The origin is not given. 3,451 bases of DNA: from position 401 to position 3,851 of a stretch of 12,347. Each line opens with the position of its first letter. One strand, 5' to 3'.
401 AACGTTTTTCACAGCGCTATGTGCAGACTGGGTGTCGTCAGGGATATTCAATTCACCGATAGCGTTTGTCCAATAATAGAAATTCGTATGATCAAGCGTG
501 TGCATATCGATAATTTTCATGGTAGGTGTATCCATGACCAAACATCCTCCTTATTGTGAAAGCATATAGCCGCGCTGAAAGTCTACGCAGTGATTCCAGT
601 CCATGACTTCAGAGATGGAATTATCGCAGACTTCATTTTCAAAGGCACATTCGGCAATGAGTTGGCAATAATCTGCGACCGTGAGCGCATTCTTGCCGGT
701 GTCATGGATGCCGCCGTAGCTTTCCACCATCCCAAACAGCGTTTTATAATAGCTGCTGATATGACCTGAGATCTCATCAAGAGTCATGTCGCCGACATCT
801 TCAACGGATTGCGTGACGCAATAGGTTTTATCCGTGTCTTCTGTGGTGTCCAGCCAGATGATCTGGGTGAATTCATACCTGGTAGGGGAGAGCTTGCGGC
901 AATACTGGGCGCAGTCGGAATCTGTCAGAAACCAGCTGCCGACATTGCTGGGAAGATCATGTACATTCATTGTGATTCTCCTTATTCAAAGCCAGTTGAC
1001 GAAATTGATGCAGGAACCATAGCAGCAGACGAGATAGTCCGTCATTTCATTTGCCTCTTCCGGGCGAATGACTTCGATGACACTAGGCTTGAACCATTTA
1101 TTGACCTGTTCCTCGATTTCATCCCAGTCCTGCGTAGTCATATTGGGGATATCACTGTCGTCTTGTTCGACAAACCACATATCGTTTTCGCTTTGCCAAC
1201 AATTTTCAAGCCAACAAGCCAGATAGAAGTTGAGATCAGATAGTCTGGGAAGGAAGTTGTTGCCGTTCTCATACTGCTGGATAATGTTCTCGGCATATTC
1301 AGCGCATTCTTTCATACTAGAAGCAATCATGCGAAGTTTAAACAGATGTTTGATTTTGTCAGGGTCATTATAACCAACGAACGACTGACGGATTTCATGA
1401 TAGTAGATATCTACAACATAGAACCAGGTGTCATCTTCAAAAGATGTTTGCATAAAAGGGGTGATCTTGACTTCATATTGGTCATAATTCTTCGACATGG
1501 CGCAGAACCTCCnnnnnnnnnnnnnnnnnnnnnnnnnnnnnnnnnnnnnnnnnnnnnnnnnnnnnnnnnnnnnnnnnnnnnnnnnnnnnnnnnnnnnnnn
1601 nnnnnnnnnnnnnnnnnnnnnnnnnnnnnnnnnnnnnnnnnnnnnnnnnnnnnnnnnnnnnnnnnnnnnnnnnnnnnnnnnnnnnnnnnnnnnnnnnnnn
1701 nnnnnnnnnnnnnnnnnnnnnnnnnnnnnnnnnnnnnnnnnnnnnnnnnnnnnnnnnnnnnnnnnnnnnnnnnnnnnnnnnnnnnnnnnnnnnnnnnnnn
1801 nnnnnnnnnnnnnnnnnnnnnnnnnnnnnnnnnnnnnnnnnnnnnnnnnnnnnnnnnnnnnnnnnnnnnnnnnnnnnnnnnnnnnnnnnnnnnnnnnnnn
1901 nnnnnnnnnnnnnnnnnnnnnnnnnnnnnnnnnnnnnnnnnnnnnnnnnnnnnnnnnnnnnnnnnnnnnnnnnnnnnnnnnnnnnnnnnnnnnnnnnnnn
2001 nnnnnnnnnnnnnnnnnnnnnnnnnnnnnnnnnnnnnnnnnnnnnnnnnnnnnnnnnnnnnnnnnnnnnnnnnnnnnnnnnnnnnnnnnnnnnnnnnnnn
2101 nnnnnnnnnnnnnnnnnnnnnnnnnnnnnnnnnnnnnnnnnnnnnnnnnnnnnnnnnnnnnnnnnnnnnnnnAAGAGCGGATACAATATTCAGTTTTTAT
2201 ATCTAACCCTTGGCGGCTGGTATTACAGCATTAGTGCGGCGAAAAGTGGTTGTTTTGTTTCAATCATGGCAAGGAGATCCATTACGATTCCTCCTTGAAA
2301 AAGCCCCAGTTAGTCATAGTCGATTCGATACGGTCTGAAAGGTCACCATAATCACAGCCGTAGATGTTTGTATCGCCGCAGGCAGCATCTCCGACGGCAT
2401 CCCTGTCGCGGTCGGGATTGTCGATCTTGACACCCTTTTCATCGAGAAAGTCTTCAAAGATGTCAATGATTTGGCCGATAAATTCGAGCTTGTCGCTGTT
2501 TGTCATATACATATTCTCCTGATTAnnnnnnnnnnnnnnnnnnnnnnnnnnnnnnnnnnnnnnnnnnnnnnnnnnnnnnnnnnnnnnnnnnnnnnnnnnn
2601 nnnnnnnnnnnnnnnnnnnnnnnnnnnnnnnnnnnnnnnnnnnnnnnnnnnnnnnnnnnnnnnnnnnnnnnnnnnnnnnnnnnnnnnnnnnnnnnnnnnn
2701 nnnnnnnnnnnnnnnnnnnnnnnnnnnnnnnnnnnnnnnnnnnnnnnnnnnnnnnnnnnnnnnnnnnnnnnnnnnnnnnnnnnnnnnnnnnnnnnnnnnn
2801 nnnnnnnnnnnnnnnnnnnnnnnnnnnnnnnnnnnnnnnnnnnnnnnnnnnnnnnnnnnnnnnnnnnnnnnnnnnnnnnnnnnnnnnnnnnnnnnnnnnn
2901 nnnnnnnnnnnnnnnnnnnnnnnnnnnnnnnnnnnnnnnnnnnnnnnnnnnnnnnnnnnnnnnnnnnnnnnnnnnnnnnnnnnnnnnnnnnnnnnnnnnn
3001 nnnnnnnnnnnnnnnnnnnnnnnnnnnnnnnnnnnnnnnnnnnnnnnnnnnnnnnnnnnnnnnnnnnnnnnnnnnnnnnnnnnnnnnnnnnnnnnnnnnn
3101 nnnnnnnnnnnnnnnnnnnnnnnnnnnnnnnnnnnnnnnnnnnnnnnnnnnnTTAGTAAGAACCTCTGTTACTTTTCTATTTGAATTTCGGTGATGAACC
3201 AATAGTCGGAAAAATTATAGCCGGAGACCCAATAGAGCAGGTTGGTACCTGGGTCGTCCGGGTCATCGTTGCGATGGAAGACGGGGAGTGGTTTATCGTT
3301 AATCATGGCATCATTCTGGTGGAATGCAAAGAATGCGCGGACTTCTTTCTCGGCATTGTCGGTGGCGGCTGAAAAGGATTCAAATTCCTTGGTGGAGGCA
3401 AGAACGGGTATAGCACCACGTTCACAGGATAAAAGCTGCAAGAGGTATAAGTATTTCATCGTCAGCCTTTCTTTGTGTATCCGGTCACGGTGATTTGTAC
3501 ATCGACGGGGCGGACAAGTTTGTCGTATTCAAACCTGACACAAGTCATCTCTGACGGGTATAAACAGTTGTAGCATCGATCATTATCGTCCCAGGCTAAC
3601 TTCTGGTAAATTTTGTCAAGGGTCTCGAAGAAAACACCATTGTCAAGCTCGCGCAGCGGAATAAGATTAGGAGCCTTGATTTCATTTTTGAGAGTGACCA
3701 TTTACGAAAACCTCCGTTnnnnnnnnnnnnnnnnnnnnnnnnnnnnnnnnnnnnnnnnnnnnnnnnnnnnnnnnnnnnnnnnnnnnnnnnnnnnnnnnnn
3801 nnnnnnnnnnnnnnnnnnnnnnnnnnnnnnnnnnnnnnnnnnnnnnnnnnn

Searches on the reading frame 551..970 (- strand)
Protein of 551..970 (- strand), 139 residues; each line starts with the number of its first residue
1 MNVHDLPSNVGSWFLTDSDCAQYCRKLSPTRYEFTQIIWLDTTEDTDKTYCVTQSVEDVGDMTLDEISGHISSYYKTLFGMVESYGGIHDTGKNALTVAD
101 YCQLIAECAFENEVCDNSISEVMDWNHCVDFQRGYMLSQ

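Call 40: find_related_loci(query=window:551-970:-, collection=viral_contigs, flank=10000)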
Query window:551-970:- (139 aa) in viral_contigs; peptide patterns used: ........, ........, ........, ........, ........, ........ (x = any residue, [..] = any of these).
20 stretches matched a pattern; 20 encode a relative of the query (tblastn E <= 1e-3); 19 distinct loci.
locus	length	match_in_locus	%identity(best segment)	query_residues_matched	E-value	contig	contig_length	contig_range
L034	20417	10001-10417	96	1-139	3e-91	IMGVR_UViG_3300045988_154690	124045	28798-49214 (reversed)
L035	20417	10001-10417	96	1-139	3e-91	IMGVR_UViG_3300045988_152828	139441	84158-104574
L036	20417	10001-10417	96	1-139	2e-91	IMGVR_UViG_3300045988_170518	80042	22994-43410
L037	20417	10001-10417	96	1-139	5e-91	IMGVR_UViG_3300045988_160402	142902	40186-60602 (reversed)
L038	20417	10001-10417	96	1-139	6e-91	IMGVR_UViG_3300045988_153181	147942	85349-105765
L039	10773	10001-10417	96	1-139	8e-91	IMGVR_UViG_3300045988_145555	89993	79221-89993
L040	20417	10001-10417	96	1-139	1e-90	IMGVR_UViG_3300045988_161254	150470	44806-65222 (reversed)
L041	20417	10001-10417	96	1-139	2e-90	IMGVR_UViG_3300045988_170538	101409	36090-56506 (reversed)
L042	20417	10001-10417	94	1-139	3e-88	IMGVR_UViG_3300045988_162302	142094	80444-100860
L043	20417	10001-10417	94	1-139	3e-88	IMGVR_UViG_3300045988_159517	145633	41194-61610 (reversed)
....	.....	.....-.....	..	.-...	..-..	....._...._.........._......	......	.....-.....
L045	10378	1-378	93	14-139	7e-79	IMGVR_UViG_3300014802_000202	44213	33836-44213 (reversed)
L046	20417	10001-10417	92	1-139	1e-86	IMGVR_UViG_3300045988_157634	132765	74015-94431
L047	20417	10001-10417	94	1-139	1e-88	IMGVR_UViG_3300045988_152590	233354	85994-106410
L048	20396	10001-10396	60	1-139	3e-51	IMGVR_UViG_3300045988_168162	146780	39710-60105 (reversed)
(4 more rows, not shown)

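Call 49: search_protein_families(library=pfam, proteins=[L035:13744-14028:-, L035:14626-15051:+, L035:15112-16083:+, L035:16180-16839:+, L035:12286-12780:+, L035:12913-13275:+, L035:13517-13813:+], max_evalue=0.01)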
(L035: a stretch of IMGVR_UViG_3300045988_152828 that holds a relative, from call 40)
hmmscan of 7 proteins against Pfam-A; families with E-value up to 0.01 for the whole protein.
L035:13744-14028:- (94 aa): 6 families
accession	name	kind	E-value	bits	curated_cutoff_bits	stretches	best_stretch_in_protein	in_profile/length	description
PF01381.28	HTH_3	-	3.9e-10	40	23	1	8-62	1-55/55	Helix-turn-helix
PF13560.12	HTH_31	-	1.7e-09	38.3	27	1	7-60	5-59/64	Helix-turn-helix domain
PF12844.13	HTH_19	-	1.7e-05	25.1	30.2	1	6-63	2-59/64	Helix-turn-helix domain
PF07022.19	Phage_CI_repr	-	0.00013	22.6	22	1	18-64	14-59/65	Bacteriophage CI repressor helix-turn-helix domain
PF13443.12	HTH_26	-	0.00018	22.1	22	1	13-58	7-53/63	Cro/C1-type HTH DNA-binding domain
PF13384.12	HTH_23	-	0.0047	17.2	24.6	0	12-36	13-37/50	Homeodomain-like domain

L035:14626-15051:+ (141 aa): 1 family
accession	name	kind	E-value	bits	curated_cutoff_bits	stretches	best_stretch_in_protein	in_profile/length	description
PF02452.23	PemK_toxin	-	7.6e-07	29.8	23.1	1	26-114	12-100/109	PemK-like, MazF-like toxin of type II toxin-antitoxin system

L035:15112-16083:+ (323 aa): 0 families

L035:16180-16839:+ (219 aa): 0 families

L035:12286-12780:+ (164 aa): 0 families

L035:12913-13275:+ (120 aa): 0 families

L035:13517-13813:+ (98 aa): 5 families
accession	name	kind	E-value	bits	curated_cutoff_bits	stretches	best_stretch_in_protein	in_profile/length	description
PF04513.17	Baculo_PEP_C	-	0.0006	20.3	38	1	10-94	30-109/140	Baculovirus polyhedron envelope protein, PEP, C terminus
PF20663.3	COG4_N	-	0.0018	18.7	27.3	0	7-80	19-81/107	Conserved oligomeric Golgi complex subunit 4, N-terminal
PF07889.17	DUF1664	-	0.0026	18.2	34.6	1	7-88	41-119/124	Protein of unknown function (DUF1664)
PF17192.9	MukF_M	-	0.003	17.8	25.2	1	10-74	78-142/161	MukF middle domain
PF05377.16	FlaC_arch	-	0.0084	16.9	27.8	0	61-88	12-39/55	Flagella accessory protein C (FlaC)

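Call 72: search_protein_families(library=pfam, proteins=[window:551-970:-], max_evalue=0.05)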
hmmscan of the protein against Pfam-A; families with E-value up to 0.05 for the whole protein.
window:551-970:- (139 aa): 0 families

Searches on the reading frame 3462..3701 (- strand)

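Call 72: search_protein_families(library=pfam, proteins=[window:3462-3701:-], max_evalue=0.05)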
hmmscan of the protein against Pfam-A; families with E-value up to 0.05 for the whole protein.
window:3462-3701:- (79 aa): 1 family
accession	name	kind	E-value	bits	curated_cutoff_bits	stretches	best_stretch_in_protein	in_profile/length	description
PF18287.6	Hfx_Cass5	-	0.034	14.8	25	1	32-57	30-55/77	Integron Cassette Protein Hfx_Cass5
